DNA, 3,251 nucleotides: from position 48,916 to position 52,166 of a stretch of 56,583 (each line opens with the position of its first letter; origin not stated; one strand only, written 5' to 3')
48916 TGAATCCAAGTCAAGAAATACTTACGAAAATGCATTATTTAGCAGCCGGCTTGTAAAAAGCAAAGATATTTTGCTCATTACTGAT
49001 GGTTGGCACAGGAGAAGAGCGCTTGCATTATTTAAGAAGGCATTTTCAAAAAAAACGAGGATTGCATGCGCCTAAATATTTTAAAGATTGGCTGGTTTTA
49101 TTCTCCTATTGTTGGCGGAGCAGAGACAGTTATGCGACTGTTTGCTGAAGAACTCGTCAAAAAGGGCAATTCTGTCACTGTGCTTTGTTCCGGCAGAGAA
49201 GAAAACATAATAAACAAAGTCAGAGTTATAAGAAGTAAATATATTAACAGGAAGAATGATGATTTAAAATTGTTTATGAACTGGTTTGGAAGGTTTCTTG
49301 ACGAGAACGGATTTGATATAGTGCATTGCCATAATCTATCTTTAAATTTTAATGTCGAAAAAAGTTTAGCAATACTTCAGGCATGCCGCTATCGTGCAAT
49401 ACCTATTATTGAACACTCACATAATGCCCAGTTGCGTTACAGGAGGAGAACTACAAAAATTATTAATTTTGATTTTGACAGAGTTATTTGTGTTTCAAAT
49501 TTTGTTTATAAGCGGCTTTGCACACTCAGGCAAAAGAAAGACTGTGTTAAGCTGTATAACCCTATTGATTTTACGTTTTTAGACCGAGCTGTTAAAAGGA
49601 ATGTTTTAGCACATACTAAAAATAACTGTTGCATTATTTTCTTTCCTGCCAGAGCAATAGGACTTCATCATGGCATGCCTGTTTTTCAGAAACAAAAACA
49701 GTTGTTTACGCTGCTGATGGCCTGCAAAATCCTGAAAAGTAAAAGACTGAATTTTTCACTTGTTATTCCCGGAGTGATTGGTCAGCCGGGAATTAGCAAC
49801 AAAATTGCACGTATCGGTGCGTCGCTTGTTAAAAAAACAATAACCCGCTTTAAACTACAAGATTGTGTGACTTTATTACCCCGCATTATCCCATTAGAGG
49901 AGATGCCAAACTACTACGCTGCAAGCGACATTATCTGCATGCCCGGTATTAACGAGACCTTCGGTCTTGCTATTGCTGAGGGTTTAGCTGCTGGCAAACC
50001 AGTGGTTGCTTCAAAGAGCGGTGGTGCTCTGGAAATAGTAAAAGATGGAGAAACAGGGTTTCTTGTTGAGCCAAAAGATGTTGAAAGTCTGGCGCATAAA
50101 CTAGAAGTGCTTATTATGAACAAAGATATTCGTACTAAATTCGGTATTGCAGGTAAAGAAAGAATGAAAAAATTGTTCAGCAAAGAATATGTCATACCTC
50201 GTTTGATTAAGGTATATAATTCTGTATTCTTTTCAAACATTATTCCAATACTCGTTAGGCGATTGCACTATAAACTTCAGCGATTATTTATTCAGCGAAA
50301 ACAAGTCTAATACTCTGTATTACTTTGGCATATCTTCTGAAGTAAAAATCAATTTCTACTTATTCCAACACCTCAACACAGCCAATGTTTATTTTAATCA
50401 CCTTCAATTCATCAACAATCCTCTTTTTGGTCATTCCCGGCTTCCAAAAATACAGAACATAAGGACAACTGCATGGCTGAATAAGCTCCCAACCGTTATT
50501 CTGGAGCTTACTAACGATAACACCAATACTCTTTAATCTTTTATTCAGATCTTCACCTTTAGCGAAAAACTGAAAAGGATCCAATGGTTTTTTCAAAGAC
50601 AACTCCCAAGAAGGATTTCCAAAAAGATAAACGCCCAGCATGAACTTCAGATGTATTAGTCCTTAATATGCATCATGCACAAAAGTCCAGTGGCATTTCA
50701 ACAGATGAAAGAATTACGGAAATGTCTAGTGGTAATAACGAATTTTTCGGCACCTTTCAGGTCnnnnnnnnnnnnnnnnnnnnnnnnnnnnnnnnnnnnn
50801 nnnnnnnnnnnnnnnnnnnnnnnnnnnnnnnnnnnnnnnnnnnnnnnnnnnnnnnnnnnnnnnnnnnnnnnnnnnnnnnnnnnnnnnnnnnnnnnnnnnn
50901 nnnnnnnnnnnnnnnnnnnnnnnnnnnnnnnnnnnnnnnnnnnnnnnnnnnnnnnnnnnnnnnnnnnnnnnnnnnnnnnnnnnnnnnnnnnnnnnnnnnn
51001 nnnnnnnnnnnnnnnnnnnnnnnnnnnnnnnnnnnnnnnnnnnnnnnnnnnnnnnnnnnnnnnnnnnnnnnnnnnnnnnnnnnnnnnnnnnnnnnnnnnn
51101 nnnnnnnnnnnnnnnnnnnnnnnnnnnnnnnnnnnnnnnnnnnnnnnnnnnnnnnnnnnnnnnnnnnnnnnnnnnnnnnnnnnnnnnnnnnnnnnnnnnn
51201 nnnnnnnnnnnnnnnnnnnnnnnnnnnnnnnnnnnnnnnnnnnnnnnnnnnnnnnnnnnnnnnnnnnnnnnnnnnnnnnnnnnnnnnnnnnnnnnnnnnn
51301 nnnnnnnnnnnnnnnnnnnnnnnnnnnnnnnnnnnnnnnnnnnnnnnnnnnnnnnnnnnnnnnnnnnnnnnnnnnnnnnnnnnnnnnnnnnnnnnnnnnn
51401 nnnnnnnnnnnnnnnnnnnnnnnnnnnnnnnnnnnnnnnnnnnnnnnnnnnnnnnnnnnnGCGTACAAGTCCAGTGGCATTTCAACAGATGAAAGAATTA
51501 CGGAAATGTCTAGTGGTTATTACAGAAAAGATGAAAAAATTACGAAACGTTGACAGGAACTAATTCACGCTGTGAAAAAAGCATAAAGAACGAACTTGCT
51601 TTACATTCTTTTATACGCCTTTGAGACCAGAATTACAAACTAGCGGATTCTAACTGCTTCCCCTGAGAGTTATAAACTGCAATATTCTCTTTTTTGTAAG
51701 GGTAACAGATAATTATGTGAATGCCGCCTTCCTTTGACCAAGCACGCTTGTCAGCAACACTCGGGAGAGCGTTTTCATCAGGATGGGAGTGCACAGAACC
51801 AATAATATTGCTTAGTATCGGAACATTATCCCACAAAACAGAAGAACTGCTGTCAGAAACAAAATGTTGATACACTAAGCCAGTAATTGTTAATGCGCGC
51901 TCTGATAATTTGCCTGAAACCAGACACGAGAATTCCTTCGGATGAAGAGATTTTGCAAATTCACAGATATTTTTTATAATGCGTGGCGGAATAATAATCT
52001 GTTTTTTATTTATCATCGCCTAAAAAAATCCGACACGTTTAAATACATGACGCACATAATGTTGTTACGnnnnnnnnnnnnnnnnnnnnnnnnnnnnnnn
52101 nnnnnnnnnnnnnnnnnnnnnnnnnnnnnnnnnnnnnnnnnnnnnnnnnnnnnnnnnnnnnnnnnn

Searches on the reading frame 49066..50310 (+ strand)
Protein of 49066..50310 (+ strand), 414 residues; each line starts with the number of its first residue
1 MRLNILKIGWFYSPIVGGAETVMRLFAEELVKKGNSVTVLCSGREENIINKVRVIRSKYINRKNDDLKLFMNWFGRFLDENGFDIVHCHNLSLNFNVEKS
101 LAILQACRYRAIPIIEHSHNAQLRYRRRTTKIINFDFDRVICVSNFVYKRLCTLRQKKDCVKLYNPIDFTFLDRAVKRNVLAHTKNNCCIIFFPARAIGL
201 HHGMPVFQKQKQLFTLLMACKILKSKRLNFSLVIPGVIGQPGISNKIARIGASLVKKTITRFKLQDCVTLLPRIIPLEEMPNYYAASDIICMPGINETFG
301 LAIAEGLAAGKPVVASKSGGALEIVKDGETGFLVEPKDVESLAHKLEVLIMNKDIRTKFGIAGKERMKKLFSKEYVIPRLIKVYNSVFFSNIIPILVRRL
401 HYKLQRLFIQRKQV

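Call 43: search_protein_families(library=pfam, proteins=[window:49066-50310:+], max_evalue=0.0001)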
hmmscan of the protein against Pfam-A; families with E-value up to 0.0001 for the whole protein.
window:49066-50310:+ (414 aa): 5 families
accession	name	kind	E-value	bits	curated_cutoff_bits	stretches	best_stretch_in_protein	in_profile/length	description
PF00534.26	Glycos_transf_1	-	5.4e-29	101.4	26.4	1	207-366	24-172/172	Glycosyl transferases group 1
PF13692.12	Glyco_trans_1_4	-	9.9e-24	84.7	27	1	208-351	12-141/142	Glycosyl transferases group 1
PF13439.12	Glyco_transf_4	-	3.3e-19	70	28.5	1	16-169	1-168/170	Glycosyltransferase Family 4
PF13579.12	Glyco_trans_4_4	-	3.1e-06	28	29.7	1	17-145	1-136/158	Glycosyl transferase 4-like domain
PF20706.3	GT4-conflict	-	1.2e-05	24.9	26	0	278-328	273-323/385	Family 4 Glycosyltransferase in conflict systems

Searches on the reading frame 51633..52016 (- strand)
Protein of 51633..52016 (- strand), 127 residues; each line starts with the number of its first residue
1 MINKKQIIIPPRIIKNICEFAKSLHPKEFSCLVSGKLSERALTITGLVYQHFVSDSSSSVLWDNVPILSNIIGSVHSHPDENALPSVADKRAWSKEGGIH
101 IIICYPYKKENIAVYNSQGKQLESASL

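Call 43: search_protein_families(library=pfam, proteins=[window:51633-52016:-], max_evalue=0.0001)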
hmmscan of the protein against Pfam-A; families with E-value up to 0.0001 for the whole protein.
window:51633-52016:- (127 aa): 1 family
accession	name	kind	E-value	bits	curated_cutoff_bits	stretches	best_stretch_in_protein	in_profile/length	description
PF14464.11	Prok-JAB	-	1.2e-10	41.8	25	1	12-108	3-104/114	Prokaryotic homologs of the JAB domain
